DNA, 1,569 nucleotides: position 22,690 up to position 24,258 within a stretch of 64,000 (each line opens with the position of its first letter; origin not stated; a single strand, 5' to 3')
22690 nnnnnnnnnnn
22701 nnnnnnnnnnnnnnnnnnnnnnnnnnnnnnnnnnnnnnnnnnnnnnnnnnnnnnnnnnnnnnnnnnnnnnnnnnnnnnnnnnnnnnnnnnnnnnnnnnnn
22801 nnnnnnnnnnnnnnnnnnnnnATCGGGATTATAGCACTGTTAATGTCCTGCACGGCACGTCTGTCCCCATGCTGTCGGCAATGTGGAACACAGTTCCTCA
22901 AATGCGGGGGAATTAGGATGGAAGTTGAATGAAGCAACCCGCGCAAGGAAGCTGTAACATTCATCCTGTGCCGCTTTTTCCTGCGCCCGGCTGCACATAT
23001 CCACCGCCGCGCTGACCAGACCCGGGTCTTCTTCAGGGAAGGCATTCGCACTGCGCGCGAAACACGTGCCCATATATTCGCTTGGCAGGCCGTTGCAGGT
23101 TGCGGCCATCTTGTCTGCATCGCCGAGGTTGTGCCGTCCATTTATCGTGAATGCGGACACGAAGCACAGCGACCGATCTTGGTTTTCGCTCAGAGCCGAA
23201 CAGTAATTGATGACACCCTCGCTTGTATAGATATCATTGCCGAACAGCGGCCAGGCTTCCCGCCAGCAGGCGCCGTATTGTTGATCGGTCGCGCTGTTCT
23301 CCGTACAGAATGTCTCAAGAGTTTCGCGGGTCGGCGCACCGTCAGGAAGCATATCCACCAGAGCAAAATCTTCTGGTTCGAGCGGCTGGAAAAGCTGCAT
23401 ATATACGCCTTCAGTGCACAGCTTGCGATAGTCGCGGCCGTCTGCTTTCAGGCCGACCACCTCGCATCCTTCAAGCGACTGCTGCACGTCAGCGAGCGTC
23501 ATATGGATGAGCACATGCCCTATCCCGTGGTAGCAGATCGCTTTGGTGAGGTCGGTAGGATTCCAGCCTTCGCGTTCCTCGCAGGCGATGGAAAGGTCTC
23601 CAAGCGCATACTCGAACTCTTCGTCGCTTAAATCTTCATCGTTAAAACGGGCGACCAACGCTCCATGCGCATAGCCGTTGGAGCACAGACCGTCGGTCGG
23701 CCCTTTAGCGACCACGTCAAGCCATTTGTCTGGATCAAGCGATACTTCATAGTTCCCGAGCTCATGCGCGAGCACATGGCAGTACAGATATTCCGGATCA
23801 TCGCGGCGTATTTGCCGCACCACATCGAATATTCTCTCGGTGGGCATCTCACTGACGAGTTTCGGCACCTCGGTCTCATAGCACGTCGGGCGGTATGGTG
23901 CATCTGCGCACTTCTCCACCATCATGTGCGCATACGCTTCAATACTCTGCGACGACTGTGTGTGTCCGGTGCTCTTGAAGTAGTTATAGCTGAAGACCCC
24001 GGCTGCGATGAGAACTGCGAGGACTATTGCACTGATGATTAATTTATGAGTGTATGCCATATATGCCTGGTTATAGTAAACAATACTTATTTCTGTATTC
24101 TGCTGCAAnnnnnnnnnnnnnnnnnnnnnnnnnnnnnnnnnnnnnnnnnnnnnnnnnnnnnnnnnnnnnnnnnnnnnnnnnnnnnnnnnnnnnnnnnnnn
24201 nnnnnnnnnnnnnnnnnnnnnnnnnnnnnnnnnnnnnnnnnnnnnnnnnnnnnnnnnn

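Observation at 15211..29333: Operon-like array of about 11 exported paralogous proteins built from two unassigned modules, plus a giant Tyr-rich repeat protein and a TolB-like propeller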

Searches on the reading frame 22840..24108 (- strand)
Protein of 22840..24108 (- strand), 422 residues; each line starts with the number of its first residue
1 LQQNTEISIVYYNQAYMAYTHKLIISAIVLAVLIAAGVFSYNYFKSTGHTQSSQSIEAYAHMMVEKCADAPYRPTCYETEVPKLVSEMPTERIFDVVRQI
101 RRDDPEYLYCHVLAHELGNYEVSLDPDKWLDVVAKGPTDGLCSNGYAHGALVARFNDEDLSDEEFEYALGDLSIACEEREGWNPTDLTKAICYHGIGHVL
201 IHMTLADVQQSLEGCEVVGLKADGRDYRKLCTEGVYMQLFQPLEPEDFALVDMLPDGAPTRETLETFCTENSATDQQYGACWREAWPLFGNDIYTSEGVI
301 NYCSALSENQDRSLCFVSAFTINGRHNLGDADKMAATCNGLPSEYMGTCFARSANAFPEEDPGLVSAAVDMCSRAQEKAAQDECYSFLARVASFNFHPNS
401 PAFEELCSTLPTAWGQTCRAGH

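Call 3: search_protein_families(library=pfam, proteins=[window:22840-24108:-], max_evalue=1)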
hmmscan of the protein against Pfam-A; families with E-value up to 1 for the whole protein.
window:22840-24108:- (422 aa): 1 family
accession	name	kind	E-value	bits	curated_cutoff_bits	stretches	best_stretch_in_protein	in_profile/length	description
PF01920.25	Prefoldin_2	-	0.37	11.2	27.6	1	190-213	45-68/106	Prefoldin subunit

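Call 4: search_protein_families(library=ncbifam, proteins=[window:22840-24108:-], max_evalue=1)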
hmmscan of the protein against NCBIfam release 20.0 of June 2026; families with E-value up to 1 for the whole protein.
window:22840-24108:- (422 aa): 0 families

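Call 53: search_protein_representatives(alignment_id=A4)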
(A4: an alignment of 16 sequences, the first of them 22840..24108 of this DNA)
Query: 16 sequences, 402 profile positions. Proteins with E-value up to 0.001 (for the whole library): 6771; up to 1e-10: 5236; up to 1e-30: 1294. The best 150 are listed.
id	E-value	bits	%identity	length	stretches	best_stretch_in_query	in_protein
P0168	1.4e-202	689.6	-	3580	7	20-401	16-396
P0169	6.8e-144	496.4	-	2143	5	62-399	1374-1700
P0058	1.7e-121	422.6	-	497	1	51-399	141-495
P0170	4.1e-115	401.6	-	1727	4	61-400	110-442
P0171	1.9e-114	399.4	-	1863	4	59-399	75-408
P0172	9.1e-113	393.9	-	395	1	11-400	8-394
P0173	1.8e-112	392.9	-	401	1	17-400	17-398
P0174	1.5e-111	389.9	-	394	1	14-400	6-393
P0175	3.2e-111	388.7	-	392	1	10-400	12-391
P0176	4.4e-110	385.0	-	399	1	6-399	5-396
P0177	6.3e-110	384.5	-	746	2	64-399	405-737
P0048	4.4e-109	381.7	-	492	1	44-399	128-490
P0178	5.3e-109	381.5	-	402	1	13-401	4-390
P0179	2.6e-108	379.2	-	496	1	56-400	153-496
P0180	2.5e-107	376.0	-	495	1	31-400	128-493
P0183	9.4e-106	370.8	-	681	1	26-400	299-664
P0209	1.7e-99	350.1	-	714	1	22-400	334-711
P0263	5.4e-89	315.6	-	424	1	36-393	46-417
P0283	2.0e-85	303.8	-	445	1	51-400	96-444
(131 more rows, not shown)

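Call 54: search_protein_families(library=pfam, proteins=[P0183, P0209, P0177, P0170, P0283, P0263], max_evalue=0.01)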
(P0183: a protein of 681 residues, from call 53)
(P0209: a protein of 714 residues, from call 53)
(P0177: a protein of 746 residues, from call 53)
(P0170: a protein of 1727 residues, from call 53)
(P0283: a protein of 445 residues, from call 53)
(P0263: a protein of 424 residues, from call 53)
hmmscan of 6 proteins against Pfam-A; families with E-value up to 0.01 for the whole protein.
P0183 (681 aa): 5 families
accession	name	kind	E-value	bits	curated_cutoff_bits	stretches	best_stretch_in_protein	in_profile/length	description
PF02230.22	Abhydrolase_2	-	9.4e-09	35.9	23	1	55-204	9-149/217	Phospholipase/Carboxylesterase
PF01738.24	DLH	-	0.00015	21.9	21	0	54-193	8-129/217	Dienelactone hydrolase family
PF20434.5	BD-FAE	-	0.0014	18.6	26.8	0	152-181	81-110/215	BD-FAE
PF07859.19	Abhydrolase_3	-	0.0044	17.3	25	0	138-184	49-95/210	alpha/beta hydrolase fold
PF00756.26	Esterase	-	0.0089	16.3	22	0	45-185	8-140/251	Putative esterase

P0209 (714 aa): 0 families

P0177 (746 aa): 0 families

P0170 (1727 aa): 0 families

P0283 (445 aa): 0 families

P0263 (424 aa): 0 families

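Call 101: list_cluster_members(proteins=[P0168, P0169, P0170, P0183, P0172, P0173, P0209])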
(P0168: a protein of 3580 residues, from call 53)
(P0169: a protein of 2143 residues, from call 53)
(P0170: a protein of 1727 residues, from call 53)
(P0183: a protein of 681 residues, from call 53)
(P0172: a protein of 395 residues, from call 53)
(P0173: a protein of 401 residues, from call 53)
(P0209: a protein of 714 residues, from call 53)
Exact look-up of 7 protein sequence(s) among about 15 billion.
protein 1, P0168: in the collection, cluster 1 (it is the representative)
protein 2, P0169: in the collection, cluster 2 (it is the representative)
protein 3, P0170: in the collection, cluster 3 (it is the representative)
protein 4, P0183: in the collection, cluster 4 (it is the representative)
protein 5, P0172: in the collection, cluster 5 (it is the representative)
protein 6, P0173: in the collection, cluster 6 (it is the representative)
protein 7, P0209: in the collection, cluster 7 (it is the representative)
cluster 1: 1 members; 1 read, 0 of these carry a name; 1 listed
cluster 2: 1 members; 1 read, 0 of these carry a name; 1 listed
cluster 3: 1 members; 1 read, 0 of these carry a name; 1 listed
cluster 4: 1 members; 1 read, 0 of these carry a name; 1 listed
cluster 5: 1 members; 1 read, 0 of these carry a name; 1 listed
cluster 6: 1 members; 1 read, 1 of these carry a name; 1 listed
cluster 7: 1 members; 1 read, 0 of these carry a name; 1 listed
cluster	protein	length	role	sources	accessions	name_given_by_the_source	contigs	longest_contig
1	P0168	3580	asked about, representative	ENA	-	-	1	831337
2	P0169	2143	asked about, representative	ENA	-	-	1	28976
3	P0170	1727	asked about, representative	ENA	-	-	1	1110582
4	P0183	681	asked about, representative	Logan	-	-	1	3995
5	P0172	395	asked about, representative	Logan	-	-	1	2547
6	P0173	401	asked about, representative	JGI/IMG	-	hypothetical protein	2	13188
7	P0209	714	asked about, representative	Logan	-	-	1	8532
